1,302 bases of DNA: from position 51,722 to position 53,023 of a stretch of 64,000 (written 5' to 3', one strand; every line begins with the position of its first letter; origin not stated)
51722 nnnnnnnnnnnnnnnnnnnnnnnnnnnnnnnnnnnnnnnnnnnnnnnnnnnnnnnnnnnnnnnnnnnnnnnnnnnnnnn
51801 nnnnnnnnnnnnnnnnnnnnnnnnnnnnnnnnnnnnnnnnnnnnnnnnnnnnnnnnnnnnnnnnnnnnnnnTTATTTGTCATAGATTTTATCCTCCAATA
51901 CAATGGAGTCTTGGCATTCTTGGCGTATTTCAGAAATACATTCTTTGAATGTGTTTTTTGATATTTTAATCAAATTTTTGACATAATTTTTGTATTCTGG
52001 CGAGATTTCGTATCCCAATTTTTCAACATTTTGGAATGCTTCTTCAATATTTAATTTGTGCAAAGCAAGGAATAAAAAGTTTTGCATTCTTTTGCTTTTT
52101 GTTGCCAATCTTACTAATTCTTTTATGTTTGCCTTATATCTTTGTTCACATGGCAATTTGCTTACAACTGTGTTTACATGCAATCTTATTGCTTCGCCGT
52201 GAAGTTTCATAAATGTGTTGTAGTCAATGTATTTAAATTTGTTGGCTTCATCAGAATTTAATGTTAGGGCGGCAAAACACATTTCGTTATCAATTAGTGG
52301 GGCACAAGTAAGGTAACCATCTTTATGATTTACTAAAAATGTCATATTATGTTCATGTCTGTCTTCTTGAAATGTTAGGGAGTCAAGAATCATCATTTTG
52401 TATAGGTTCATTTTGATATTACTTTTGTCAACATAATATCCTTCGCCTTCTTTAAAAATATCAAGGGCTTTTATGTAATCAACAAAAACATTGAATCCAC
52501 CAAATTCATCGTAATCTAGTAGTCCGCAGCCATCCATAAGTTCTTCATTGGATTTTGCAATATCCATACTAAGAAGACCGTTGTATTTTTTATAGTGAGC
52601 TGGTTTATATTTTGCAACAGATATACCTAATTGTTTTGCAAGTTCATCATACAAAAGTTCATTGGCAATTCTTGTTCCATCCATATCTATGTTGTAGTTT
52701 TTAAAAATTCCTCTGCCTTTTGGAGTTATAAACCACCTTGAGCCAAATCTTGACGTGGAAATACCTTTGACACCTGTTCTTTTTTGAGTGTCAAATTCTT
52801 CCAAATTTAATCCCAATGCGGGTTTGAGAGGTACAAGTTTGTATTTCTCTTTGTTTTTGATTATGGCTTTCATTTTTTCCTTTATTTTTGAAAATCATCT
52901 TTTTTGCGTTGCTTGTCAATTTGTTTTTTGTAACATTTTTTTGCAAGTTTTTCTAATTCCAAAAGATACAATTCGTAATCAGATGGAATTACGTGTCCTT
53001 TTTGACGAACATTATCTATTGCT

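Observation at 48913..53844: Five tandem, translationally coupled HipA_C-like kinase-fold paralogs reading directly into mnmE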

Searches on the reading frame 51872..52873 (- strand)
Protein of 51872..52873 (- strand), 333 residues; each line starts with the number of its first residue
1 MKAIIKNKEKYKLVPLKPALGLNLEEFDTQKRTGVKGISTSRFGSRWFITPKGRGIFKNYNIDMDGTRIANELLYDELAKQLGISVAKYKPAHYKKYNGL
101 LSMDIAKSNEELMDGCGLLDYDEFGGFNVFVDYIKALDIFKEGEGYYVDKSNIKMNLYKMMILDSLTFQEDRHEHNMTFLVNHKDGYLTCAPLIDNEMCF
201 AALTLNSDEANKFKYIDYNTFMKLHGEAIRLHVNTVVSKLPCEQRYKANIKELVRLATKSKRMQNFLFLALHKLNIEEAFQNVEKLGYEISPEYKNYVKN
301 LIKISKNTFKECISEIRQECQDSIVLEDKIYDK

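Call 3: search_protein_families(library=pfam, proteins=[window:51872-52873:-], max_evalue=1)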
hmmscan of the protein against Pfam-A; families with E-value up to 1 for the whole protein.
window:51872-52873:- (333 aa): 1 family
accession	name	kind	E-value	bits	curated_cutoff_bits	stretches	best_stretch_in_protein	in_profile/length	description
PF07804.18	HipA_C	-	2.8e-06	27.6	30.5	1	56-234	24-203/213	HipA-like C-terminal domain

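Call 4: search_protein_families(library=ncbifam, proteins=[window:51872-52873:-], max_evalue=1)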
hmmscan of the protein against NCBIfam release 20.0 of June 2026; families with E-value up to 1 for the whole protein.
window:51872-52873:- (333 aa): 1 family
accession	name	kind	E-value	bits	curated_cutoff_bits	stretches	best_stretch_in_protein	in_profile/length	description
NF005949.0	PRK08013.1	equivalog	0.13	11.1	620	1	173-224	197-248/401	FAD-dependent 2-octaprenylphenol hydroxylase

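Call 44: search_protein_families(library=padloc, proteins=[window:51872-52873:-], max_evalue=0.01)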
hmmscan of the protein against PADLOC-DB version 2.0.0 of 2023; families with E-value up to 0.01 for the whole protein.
window:51872-52873:- (333 aa): 5 families
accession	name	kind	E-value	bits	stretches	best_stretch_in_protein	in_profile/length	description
PDLC04340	PDC-M03A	-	4.6e-15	53.8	1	46-314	24-277/280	-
PDLC04339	PDC-M03A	-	1.6e-12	45.4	1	45-224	23-201/293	-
PDLC04342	PDC-M03A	-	5.4e-11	40.6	1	46-307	26-291/299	-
PDLC04344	PDC-M03A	-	1.3e-10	39.2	1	47-120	28-100/305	-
PDLC04345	PDC-M03A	-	1.5e-06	25.7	1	72-304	54-293/302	-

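Call 45: search_protein_families(library=phrogs, proteins=[window:51872-52873:-], max_evalue=0.01)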
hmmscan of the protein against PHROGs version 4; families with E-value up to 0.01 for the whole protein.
window:51872-52873:- (333 aa): 1 family
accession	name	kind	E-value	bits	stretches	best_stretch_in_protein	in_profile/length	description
phrog_8728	-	unknown function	1e-09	38.9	1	145-308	141-301/307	-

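Call 68: predict_structure(alignment_id=A3)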
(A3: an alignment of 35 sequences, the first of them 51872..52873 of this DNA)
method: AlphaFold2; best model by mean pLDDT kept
length: 333 residues; sequences in the alignment: 35
mean_pLDDT: 86.6   pTM: 0.87
mean pLDDT of the five models: 86.6, 86.1, 86.0, 85.0, 84.9
residues with pLDDT >= 90: 230; 70-90: 47; 50-70: 39; < 50: 17
segments of 3 or more residues with pLDDT < 50: 11-16, 326-333
pLDDT, mean of each block of 10 residues (from residue 1): 53 50 92 73 88 90 74 97 95 89 93 91 70 93 93 98 98 93 95 95 76 76 94 95 97 97 97 98 91 93 98 93 48 38
secondary structure, 60 per line:
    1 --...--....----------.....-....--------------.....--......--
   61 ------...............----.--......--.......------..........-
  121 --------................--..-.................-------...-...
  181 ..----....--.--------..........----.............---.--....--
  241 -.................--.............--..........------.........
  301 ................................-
elements in order: E3-5 H8-11 E28-31 E46-50 E53-58 H67-81 E89-94 E97-103 E110-114 H115-119 H130-144 H150-166 E178-182 E187-190 H202-211 H218-228 H235-238 H242-258 H261-273 H276-285 H292-332
